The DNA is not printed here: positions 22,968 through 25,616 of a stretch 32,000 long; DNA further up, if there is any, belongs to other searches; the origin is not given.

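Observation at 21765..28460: Insulated four-gene operon of signal-peptide proteins with no recognisable assembly or secretion machinery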

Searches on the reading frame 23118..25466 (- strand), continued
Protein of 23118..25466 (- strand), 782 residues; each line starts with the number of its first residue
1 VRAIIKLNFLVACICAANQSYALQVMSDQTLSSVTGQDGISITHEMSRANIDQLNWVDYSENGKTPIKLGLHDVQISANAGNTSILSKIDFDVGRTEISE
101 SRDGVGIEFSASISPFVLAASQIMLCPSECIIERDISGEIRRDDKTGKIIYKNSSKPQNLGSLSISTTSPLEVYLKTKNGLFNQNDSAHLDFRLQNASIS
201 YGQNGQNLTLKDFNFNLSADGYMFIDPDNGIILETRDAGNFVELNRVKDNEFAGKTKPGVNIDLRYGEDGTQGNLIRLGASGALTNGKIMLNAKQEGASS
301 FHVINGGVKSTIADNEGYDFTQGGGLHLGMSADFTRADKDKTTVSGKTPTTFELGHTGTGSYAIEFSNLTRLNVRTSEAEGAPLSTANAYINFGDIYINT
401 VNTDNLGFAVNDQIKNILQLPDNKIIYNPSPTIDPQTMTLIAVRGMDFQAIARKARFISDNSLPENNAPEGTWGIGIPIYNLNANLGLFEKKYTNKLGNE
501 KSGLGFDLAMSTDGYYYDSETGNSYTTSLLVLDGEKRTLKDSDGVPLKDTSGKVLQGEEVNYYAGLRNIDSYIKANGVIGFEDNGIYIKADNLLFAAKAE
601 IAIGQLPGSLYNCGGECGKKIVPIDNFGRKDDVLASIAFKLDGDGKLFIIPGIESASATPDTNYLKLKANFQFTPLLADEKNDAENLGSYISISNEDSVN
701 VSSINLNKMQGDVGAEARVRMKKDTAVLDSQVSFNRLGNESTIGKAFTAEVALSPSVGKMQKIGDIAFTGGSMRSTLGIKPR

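Call 56: find_encoding_contigs(protein=P0362, flank=10000, max_places=1)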
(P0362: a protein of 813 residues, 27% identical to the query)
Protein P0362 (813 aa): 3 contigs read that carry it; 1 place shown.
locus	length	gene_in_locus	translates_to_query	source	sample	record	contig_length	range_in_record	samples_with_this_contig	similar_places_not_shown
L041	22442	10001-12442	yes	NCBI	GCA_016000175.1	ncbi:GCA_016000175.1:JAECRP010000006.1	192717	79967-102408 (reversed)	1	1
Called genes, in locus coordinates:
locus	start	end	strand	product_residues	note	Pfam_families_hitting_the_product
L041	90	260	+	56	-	-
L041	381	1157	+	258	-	-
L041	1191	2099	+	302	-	PF13417:GST_N_3, PF13409:GST_N_2 (weak), PF00043:GST_C (weak), PF13410:GST_C_2, PF14497:GST_C_3 (weak)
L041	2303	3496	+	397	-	PF04303:PrpF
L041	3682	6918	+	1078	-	-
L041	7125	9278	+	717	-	-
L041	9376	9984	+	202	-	-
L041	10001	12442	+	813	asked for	PF19657:DUF6160 (weak)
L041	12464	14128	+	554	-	-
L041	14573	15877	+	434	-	PF05697:Trigger_N, PF00254:FKBP_C, PF05698:Trigger_C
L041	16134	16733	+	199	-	PF00574:CLP_protease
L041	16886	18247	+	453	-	PF06689:zf-C4_ClpX, PF01078:Mg_chelatase (faint), PF00004:AAA, PF07724:AAA_2, PF07728:AAA_5 (weak), PF13401:AAA_22 (faint), PF10431:ClpB_D2-small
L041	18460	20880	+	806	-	PF02190:LON_substr_bdg, PF08298:AAA_PrkA (faint), PF07728:AAA_5, PF00004:AAA, PF22667:Lon_lid, PF05362:Lon_C, PF13541:ChlI (weak)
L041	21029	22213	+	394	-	PF12697:Abhydrolase_6 (weak), PF00561:Abhydrolase_1, PF12146:Hydrolase_4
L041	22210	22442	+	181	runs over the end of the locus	PF14602:Hexapep_2 (faint), PF25084:LbH_EIF2B (weak), PF00132:Hexapep (weak)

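Call 57: find_encoding_contigs(protein=P0351, flank=10000, max_places=1)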
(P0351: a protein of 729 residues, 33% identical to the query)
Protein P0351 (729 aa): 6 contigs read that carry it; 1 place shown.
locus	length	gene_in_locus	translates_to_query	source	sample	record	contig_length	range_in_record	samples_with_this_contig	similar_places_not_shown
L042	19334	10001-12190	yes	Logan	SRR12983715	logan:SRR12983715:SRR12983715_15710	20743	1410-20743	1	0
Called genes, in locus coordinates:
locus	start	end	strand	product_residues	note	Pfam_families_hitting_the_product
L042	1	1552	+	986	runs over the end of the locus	?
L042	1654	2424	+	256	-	PF00596:Aldolase_II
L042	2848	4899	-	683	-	PF00133:tRNA-synt_1, PF01921:tRNA-synt_1f (faint), PF09334:tRNA-synt_1g, PF01406:tRNA-synt_1e (weak), PF08264:Anticodon_1 (weak), PF19303:Anticodon_3 (faint), PF01588:tRNA_bind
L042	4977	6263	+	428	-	PF00142:Fer4_NifH (faint), PF01656:CbiA, PF09140:MipZ, PF10609:ParA, PF13614:AAA_31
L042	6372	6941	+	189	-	PF22769:DCD, PF00692:dUTPase (faint)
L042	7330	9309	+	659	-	-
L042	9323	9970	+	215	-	-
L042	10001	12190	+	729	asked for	PF19657:DUF6160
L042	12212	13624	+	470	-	-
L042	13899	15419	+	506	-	-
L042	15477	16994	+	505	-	PF04820:Trp_halogenase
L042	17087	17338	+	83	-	-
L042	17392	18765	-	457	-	PF03007:WS_DGAT_cat, PF06974:WS_DGAT_C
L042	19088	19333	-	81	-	?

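Call 65: predict_structure(alignment_id=A7)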
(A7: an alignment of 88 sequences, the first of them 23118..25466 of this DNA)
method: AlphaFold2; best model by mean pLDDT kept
length: 782 residues; sequences in the alignment: 88
mean_pLDDT: 88.7   pTM: 0.85
mean pLDDT of the five models: 88.7, 88.1, 86.9, 86.8, 86.1
residues with pLDDT >= 90: 512; 70-90: 209; 50-70: 49; < 50: 12
segments of 3 or more residues with pLDDT < 50: 18-26
pLDDT, mean of each block of 10 residues (from residue 1): 63 62 50 59 93 85 80 93 93 73 77 96 82 83 81 76 95 91 89 96 96 95 93 91 94 93 95 95 96 93 92 88 85 87 86 93 93 92 91 95 93 96 94 88 97 92 90 90 97 92 96 95 94 85 85 86 95 97 95 97 94 85 94 95 96 91 93 94 92 83 92 93 92 75 76 85 91 88 62
secondary structure, 60 per line:
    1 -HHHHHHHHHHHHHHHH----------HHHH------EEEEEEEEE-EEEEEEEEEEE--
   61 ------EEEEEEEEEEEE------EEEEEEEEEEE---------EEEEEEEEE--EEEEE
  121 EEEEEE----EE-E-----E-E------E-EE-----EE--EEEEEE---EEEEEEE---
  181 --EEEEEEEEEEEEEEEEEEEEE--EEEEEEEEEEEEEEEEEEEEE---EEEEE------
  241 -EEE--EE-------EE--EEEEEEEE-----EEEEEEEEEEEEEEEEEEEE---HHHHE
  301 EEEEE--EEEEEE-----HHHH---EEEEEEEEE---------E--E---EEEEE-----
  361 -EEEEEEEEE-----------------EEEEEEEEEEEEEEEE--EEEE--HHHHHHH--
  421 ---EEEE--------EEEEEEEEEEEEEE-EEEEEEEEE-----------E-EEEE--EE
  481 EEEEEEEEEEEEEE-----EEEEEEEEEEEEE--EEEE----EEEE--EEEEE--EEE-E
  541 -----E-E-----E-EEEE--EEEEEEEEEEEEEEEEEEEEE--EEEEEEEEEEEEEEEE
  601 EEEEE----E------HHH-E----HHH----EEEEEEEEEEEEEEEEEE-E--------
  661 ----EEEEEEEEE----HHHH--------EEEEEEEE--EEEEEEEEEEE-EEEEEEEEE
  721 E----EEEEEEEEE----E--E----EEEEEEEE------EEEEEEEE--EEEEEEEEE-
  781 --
elements in order (helices of 4 or more, strands of 3 or more residues): H2-17 H28-31 E38-46 E48-58 E67-78 E85-95 E105-113 E116-126 E162-167 E171-177 E183-203 E206-226 E230-234 E242-244 E260-267 E273-292 H296-299 E300-305 E308-313 H319-322 E326-334 E351-355 E362-370 E388-403 E406-409 H412-418 E424-427 E436-449 E451-459 E473-476 E479-494 E500-512 E515-518 E523-526 E529-533 E536-538 E556-559 E562-582 E585-605 E633-650 E665-673 H678-681 E690-697 E700-710 E712-721 E726-734 E747-754 E761-768 E771-779

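Call 68: fold_search(model_id=the predicted structure, library=pdb)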
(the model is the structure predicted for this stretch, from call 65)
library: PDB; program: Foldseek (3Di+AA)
matches with E <= 10: 306; with E <= 0.001: 0
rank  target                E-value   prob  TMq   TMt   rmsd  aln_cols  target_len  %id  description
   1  5kis_A                1.2e-03  0.06  0.06  0.05  33.8      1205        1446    8  YenB/RHS2 complex (released 2017-08-09)
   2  8h1s_A                1.2e-03  0.09  0.07  0.07  32.7       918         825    9  Crystal structure of apo-LptDE complex (released 2023-10-11)
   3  4q35_A                6.0e-03  0.06  0.07  0.07  31.3       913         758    8  Structure of a membrane protein (released 2014-06-25)
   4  9c4k_P                6.0e-03  0.06  0.08  0.06  32.5      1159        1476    7  Yersinia entomophaga holotoxin complex in prepore conformation (released 2025-12-31)
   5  9kn3_A                8.8e-03  0.06  0.07  0.07  32.5       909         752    8  Cryo-EM structure of LptDEM complex from Escherichia coli (released 2025-07-23)
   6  8h1s_C                2.8e-02  0.03  0.07  0.06  32.5       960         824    9  Crystal structure of apo-LptDE complex (released 2023-10-11)
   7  9a39_MODEL_1_A        2.9e-02  0.04  0.07  0.07  34.4       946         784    8  Model of E. coli LptD by in-cell photo-crosslinking MS and deep learning (released 2023-02-24)
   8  6h6g                  3.7e-02  0.03  0.07  0.04  35.6      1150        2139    7  Crystal Structure of TcdB2-TccC3 without hypervariable C-terminal region (released 2018-10-03)
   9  1by3                  3.9e-02  0.07  0.09  0.10  34.2       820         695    8  FHUA FROM E. COLI (released 1999-01-13)
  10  9i95_A                6.2e-02  0.05  0.08  0.09  32.9       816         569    8  Cryo-EM structure of Shigella flexneri LptDE bound by a Bicyclic peptide molecule (Compound 4) (released 2025-10-15)
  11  2hdf                  6.8e-02  0.05  0.09  0.11  29.1       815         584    7  Crystal structure of the Colicin I receptor Cir from E.coli (released 2007-05-08)
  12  9cap_A                7.4e-02  0.05  0.10  0.07  29.5      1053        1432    7  Structure of the LPD-3 complex (released 2025-04-23)
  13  8ypt_C                9.4e-02  0.02  0.07  0.06  36.6       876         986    9  Cryo-EM structure of BfUbb-ButCD complex (released 2024-09-25)
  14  7lhh_C                1.0e-01  0.04  0.08  0.08  32.4       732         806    9  Cryo-EM structure of E. coli P pilus tip assembly intermediate PapC-PapD-PapK-PapG in the second conformation (released 2021-08-11)
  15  8gl8_A                1.1e-01  0.04  0.09  0.05  32.0       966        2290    7  The Type 9 Secretion System Extended Translocon - SprA-PorV-PPI-RemZ-SkpA-SprE complex (released 2024-01-31)
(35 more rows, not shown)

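Call 73: fold_search(model_id=the predicted structure, library=viral)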
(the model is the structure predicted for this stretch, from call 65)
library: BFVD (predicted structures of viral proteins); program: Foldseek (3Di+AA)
matches with E <= 10: 154; with E <= 0.001: 0
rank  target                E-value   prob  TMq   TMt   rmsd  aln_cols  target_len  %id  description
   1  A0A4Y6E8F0            5.2e-02  0.03  0.05  0.05  30.8       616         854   11  Uncharacterized protein [Vibrio phage Pontus]
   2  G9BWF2                1.8e-01  0.02  0.06  0.06  33.7       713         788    9  (no name in the UniProt tables at hand)
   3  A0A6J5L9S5            3.2e-01  0.02  0.07  0.07  39.5      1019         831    8  Repeat domain in Vibrio, Colwellia, Bradyrhizobium and Shewanella [uncultured Caudovirales phage]
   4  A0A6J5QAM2            3.3e-01  0.35  0.12  0.27  16.7       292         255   11  OmpW Outer membrane protein W [uncultured Caudovirales phage]
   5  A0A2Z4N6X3            4.4e-01  0.01  0.05  0.04  41.8       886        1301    8  (no name in the UniProt tables at hand)
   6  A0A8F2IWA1            4.6e-01  0.01  0.08  0.06  35.2      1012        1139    8  Minor tail protein [Streptomyces phage KimJongPhill]
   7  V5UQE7                4.8e-01  0.01  0.05  0.05  42.6       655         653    9  Uncharacterized protein [Shigella phage pSb-1]
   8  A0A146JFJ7            5.3e-01  0.03  0.05  0.10  24.1       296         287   10  (no name in the UniProt tables at hand)
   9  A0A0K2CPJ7            5.3e-01  0.01  0.05  0.05  43.8      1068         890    8  Putative major virion structural protein [Brevibacillus phage SecTim467]
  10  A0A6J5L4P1            7.7e-01  0.03  0.10  0.15  25.4       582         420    9  OmpC Outer membrane protein (Porin) [uncultured Caudovirales phage]
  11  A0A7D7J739            8.0e-01  0.04  0.06  0.05  18.2       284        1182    7  (no name in the UniProt tables at hand)
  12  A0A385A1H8            8.0e-01  0.02  0.04  0.09  25.8       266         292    8  (no name in the UniProt tables at hand)
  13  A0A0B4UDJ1            8.4e-01  0.01  0.05  0.04  34.3       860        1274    8  Minor capsid protein [Thaumetopoea pityocampa cypovirus 5]
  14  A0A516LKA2            9.3e-01  0.01  0.08  0.08  36.0      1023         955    8  (no name in the UniProt tables at hand)
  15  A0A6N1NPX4            9.3e-01  0.01  0.06  0.08  30.7       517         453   11  Uncharacterized protein [Tupanvirus deep ocean]
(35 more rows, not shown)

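Call 75: search_dna_similar(query=window:23118-25466:-, collection=plasmids, mode=protein, max_evalue=0.001, max_rows=15)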
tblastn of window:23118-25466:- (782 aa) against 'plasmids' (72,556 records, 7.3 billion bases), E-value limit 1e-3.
Records with a match: 5; places in all: 5; records where one place covers at least 80% of the query: 5.
Best place of each record, by identity: <60% 5.
By first word of the organism name: Acinetobacter 5.
By predicted mobility (MOB-suite, as given by PLSDB): non-mobilizable 2; mobilizable 2; conjugative 1.
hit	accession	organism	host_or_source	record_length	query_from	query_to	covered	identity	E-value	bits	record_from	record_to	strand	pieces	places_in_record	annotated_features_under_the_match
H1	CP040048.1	Acinetobacter baumannii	Homo sapiens,blood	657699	7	782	99%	29.0%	2e-72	266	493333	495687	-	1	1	heme utilization protein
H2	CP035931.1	Acinetobacter baumannii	Homo sapiens,blood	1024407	7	782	99%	29.0%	2e-72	266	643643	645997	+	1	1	heme utilization protein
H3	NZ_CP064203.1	Acinetobacter baumannii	Homo sapiens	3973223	7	782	99%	29.0%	2e-72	266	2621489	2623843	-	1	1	none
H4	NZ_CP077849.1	Acinetobacter baumannii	Homo sapiens,Rectal swab_P28_BU14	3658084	7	782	99%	28.9%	9e-72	264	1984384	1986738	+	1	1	none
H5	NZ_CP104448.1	Acinetobacter baumannii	Homo sapiens,sputum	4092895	7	782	99%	28.6%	6e-72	264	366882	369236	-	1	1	none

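Call 76: get_annotated_region(hit=H1, flank=10000)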
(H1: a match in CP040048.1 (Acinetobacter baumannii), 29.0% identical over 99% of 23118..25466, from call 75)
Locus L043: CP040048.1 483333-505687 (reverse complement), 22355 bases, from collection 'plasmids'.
description: Acinetobacter baumannii strain VB1190 plasmid unnamed1, complete sequence
organism: Acinetobacter baumannii (NCBI taxid 470)
taxonomy: Bacteria; Pseudomonadota; Gammaproteobacteria; Moraxellales; Moraxellaceae; Acinetobacter; Acinetobacter baumannii
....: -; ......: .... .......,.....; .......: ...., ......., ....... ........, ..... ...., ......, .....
typing (MOB-suite, as given by PLSDB): non-mobilizable
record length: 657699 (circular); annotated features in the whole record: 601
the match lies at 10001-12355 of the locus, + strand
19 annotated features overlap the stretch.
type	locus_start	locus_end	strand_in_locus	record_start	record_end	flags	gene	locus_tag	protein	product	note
CDS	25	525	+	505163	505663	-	-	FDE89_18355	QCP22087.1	hypothetical protein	-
CDS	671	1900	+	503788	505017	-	apbC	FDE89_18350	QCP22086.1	iron-sulfur cluster carrier protein ApbC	-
CDS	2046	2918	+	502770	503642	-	-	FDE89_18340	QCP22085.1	5'-methylthioadenosine/S-adenosylhomocysteine nucleosidase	-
CDS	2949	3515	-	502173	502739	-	-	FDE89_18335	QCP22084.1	DUF2062 domain-containing protein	-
CDS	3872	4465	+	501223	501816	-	-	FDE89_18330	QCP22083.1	LysE family translocator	-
CDS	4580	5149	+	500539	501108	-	-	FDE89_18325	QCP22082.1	dCTP deaminase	-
CDS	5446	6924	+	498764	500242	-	-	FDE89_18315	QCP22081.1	hypothetical protein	-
CDS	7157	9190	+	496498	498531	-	-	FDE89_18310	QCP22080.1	hypothetical protein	-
CDS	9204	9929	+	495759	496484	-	-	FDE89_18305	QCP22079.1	hypothetical protein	-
CDS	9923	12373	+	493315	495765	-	-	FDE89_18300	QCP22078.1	heme utilization protein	-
CDS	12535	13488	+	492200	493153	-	-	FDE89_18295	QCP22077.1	hypothetical protein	-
CDS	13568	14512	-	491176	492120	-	-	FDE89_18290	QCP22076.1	tRNA-dihydrouridine synthase C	-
CDS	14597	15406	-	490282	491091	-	-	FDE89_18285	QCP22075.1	cytochrome C assembly protein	-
CDS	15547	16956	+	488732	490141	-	-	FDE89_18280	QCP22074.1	signal recognition particle protein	-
CDS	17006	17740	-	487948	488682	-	-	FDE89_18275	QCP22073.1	type III pantothenate kinase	-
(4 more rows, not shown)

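Call 95: search_protein_families(library=pfam, proteins=[L043:7157-9187:+, L040:7228-9234:+, L041:7125-9275:+, L034:6722-7927:+, L043:5446-6921:+, L040:12428-13918:+, L041:12464-14125:+, L043:9204-9926:+, L041:9376-9981:+, L041:3682-6915:+], max_evalue=0.1)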
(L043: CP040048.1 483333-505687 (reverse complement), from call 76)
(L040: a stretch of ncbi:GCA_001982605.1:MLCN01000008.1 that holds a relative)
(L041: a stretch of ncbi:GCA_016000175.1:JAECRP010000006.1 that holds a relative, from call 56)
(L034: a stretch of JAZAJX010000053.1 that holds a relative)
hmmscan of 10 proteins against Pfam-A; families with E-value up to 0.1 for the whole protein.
L043:7157-9187:+ (677 aa): 0 families

L040:7228-9234:+ (669 aa): 0 families

L041:7125-9275:+ (717 aa): 0 families

L034:6722-7927:+ (402 aa): 0 families

L043:5446-6921:+ (492 aa): 0 families

L040:12428-13918:+ (497 aa): 1 family
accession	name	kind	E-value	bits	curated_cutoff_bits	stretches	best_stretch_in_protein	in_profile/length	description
PF19657.4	DUF6160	-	0.057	14.1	27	0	8-47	5-43/96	Family of unknown function (DUF6160)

L041:12464-14125:+ (554 aa): 1 family
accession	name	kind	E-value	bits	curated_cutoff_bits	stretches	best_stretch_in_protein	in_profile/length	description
PF19657.4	DUF6160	-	0.0091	16.7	27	1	24-61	9-46/96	Family of unknown function (DUF6160)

L043:9204-9926:+ (241 aa): 1 family
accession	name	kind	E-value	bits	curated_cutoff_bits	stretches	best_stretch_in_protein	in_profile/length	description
PF19657.4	DUF6160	-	6e-07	30.1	27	1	2-50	5-54/96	Family of unknown function (DUF6160)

L041:9376-9981:+ (202 aa): 1 family
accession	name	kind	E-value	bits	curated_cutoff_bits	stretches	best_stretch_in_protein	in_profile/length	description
PF09982.15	LpxR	-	0.059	12.7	26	1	43-101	211-266/323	Outer membrane protein LpxR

L041:3682-6915:+ (1078 aa): 8 families
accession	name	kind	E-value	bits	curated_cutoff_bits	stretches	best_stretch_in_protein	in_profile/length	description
PF13517.12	FG-GAP_3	-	5.9e-35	120.1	26.9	6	771-830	1-60/61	FG-GAP-like repeat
PF03150.19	CCP_MauG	-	5.2e-30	105.5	25.6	1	57-276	5-148/149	Di-haem cytochrome c peroxidase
PF07593.17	UnbV_ASPIC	-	1.6e-16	60.3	23.4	1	1004-1071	1-67/68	ASPIC and UnbV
PF01839.29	FG-GAP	-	4e-14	52.6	22.1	3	766-788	4-26/37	FG-GAP repeat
PF00034.26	Cytochrom_C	-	0.00011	23.9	21.3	0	403-448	45-89/90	Cytochrome c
PF09086.16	DUF1924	-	0.011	16.5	22.5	0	281-313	6-41/96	Domain of unknown function (DUF1924)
PF21342.2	SoxA-TsdA_cyt-c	-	0.077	13.4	27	0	285-323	1-38/88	SoxA/TsdA, cytochrome c domain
PF14522.11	Cytochrome_C7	-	0.087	13.1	24.8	0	296-310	11-24/67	Cytochrome c7 and related cytochrome c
